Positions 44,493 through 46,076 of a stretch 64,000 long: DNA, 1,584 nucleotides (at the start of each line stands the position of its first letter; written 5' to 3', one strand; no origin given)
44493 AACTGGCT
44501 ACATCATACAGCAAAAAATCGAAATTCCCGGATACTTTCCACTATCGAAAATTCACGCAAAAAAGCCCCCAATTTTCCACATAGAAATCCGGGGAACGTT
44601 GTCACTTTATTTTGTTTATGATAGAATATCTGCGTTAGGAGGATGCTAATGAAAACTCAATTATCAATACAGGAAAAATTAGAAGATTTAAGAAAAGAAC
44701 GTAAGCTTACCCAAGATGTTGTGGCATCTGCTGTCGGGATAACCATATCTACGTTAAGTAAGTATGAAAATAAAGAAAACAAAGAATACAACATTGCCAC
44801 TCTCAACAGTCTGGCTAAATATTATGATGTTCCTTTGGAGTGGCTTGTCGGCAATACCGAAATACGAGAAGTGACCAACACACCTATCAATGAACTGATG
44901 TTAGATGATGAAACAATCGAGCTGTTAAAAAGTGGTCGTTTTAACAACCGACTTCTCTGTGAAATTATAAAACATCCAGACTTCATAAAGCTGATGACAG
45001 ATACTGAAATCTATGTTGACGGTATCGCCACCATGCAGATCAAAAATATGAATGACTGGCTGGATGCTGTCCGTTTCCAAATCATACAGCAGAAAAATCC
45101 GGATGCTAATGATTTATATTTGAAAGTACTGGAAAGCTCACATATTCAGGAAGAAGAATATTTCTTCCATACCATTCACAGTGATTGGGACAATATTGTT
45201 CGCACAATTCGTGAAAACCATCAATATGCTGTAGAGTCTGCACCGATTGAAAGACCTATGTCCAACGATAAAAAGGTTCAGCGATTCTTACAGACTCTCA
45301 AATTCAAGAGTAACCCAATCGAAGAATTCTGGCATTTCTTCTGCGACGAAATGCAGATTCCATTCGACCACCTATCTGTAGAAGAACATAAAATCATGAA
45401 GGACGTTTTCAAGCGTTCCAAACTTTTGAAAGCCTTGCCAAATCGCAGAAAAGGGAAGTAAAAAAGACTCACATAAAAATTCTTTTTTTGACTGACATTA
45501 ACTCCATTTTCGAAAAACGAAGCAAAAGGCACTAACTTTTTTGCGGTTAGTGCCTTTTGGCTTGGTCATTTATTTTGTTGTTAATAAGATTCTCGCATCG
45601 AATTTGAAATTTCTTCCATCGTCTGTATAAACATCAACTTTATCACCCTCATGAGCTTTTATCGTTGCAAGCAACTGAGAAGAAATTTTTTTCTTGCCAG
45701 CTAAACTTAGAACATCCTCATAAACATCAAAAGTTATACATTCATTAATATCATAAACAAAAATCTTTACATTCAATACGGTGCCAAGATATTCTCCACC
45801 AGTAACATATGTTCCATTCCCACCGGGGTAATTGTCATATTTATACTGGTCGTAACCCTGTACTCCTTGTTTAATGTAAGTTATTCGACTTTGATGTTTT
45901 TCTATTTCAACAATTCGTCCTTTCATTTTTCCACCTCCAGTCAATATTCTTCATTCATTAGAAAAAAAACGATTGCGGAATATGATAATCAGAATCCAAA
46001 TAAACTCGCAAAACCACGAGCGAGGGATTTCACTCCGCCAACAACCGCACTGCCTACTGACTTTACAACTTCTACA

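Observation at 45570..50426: AT-rich operon around a Ycf46-like AAA+ ATPase, carried as cargo of a decayed mobile element: candidate undescribed conflict/defence system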

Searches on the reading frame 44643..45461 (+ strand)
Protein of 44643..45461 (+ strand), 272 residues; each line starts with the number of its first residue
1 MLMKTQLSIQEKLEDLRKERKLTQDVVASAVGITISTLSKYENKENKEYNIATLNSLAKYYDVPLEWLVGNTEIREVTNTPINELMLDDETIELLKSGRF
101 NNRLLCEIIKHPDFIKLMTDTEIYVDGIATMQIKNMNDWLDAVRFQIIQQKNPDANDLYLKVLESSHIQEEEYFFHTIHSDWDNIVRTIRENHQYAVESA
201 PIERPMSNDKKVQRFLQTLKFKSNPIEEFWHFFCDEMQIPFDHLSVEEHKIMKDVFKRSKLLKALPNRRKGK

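Call 3: search_protein_families(library=pfam, proteins=[window:44643-45461:+], max_evalue=0.01)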
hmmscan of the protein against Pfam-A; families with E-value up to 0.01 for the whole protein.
window:44643-45461:+ (272 aa): 4 families
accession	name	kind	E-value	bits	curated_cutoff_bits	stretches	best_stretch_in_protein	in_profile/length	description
PF12844.13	HTH_19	-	1.1e-12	48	30.2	1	11-69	2-59/64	Helix-turn-helix domain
PF01381.28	HTH_3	-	2.1e-11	44.1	23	1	13-68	1-55/55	Helix-turn-helix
PF13560.12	HTH_31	-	2.5e-07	31.3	27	1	13-65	6-58/64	Helix-turn-helix domain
PF13443.12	HTH_26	-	3.5e-07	30.8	22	1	12-65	1-54/63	Cro/C1-type HTH DNA-binding domain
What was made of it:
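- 44643..45461 (+): 272-aa XRE-family HTH protein, convergent with the operon. It may be a regulator of the module or part of the element backbone. Pfam HTH_19 and HTH_3 (call 3).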

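Call 4: search_protein_families(library=padloc, proteins=[window:44643-45461:+], max_evalue=0.01)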
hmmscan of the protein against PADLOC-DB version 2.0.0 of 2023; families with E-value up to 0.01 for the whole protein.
window:44643-45461:+ (272 aa): 11 families
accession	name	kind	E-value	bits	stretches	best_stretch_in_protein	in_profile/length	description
PDLC02926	HTH_VI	-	3.2e-10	38.1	1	9-70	2-62/92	-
PDLC04142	capH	-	2.7e-07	29.6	1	8-76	6-73/103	capH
PDLC03951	RmrA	-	1.1e-06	25.9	1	11-74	11-71/400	-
PDLC03954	RmrA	-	1.6e-06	25.3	1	10-80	12-81/380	-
PDLC03952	RmrA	-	3.6e-06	24.1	1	6-71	20-84/395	-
PDLC03949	RmrA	-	4.7e-06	23.7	1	12-71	6-64/363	-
PDLC03948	RmrA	-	1.1e-05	22.5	1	10-78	10-77/397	-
PDLC03946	RmrA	-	2.6e-05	21.1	1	11-71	5-64/357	-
PDLC03947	RmrA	-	3.8e-05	20.7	1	5-73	8-75/383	-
PDLC03955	RmrA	-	0.003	14.8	1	13-70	25-81/371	-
PDLC04133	mad1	-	0.0035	15.6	1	17-68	1-50/60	mads_1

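Call 5: search_protein_families(library=ncbifam, proteins=[window:44643-45461:+], max_evalue=0.01)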
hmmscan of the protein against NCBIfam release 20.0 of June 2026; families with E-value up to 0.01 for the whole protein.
window:44643-45461:+ (272 aa): 10 families
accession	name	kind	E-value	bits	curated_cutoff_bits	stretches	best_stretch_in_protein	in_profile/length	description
NF041951.1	phage_RstR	subfamily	3.2e-11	43.5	80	1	8-79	2-72/108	RstR family transcriptional repressor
NF007257.0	PRK09706.1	subfamily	4.1e-05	23.4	101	1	7-95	4-93/135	transcriptional repressor DicA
NF041575.1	antitoxPezA_Strep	equivalog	5.7e-05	23.1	290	1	9-97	2-84/158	type II toxin-antitoxin system antitoxin PezA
TIGR03830.1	CxxCG_CxxCG_HTH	subfamily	5.8e-05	22.9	61.8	1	5-47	62-104/127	type II TA system antitoxin MqsA family protein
NF007271.0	PRK09726.1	equivalog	7.5e-05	22.6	79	1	11-48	15-52/88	type II toxin-antitoxin system antitoxin HipB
NF007408.0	PRK09943.1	equivalog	0.00018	21.1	211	1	5-81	4-79/185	HTH-type transcriptional regulator PuuR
TIGR03070.1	couple_hipB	subfamily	0.0011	18.9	71.65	1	12-45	6-39/58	type II toxin-antitoxin system Y4mF family antitoxin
NF047948.1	male_kill_WMK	equivalog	0.0019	17.7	300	1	8-76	5-72/300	WO male-killing family protein Wmk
NF003162.0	PRK04140.1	equivalog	0.0025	16.9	263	1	11-93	129-212/317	transcriptional regulator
NF006015.0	PRK08154.1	subfamily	0.0039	16.4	204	1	9-88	31-109/314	anaerobic benzoate catabolism transcriptional regulator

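Call 6: search_protein_families(library=phrogs, proteins=[window:44643-45461:+], max_evalue=0.01)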
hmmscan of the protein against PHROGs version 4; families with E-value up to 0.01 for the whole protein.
window:44643-45461:+ (272 aa): 18 families
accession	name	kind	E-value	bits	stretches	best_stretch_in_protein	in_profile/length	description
phrog_8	-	transcription regulation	3e-16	60.8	1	3-107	71-150/346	transcriptional regulator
phrog_5823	-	transcription regulation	6.3e-14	52.9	1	5-79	3-77/404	transcriptional regulator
phrog_4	-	transcription regulation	6.7e-11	42.8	1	4-78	131-201/400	transcriptional repressor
phrog_3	-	transcription regulation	2.6e-10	41.6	1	2-257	82-296/430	transcriptional repressor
phrog_34939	-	unknown function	3.4e-10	41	1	9-137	10-138/280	-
phrog_2967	-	transcription regulation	1.6e-08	35.3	1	6-71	8-72/225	transcriptional regulator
phrog_7241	-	transcription regulation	2e-08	35.3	1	9-69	62-121/122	transcriptional regulator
phrog_1373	-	transcription regulation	4.3e-08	34.3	1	7-74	62-128/166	transcriptional regulator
phrog_2328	-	transcription regulation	1.2e-07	32.6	1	6-73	13-79/128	transcriptional repressor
phrog_2439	-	transcription regulation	1.5e-07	31.6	1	10-73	9-71/367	transcriptional regulator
phrog_3037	-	transcription regulation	7.8e-06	26.8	1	8-82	17-88/189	transcriptional repressor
phrog_2339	-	DNA, RNA and nucleotide metabolism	8e-06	26.8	1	4-77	21-94/98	HTH DNA binding protein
phrog_147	-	transcription regulation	1.1e-05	26.7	1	8-69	4-67/100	transcriptional regulator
phrog_7950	-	transcription regulation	0.00061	20.8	1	10-49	9-47/68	transcriptional repressor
phrog_2104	-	unknown function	0.0024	19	1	10-46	41-77/103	-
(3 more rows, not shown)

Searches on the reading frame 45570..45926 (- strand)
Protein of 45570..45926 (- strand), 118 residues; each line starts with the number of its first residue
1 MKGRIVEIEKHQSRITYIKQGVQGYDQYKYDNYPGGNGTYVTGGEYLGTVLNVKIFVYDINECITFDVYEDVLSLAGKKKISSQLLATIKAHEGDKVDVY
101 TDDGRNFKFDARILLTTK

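Call 3: search_protein_families(library=pfam, proteins=[window:45570-45926:-], max_evalue=0.01)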
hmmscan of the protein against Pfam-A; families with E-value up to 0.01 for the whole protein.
window:45570-45926:- (118 aa): 0 families

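Call 4: search_protein_families(library=padloc, proteins=[window:45570-45926:-], max_evalue=0.01)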
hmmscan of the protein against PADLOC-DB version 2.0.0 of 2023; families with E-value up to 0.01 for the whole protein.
window:45570-45926:- (118 aa): 0 families

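Call 5: search_protein_families(library=ncbifam, proteins=[window:45570-45926:-], max_evalue=0.01)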
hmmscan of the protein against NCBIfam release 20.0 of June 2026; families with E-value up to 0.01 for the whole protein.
window:45570-45926:- (118 aa): 1 family
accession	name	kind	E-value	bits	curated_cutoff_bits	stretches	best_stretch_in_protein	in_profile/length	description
NF002950.0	PRK03606.1-3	equivalog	0.0018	18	282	1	65-106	13-54/170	ureidoglycolate lyase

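Call 6: search_protein_families(library=phrogs, proteins=[window:45570-45926:-], max_evalue=0.01)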
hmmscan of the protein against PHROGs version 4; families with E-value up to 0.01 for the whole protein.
window:45570-45926:- (118 aa): 0 families
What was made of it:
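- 45570..45926 (-): 118-aa gene: accessory, specific to this element, not part of the conserved module. No family hit (calls 3-6).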
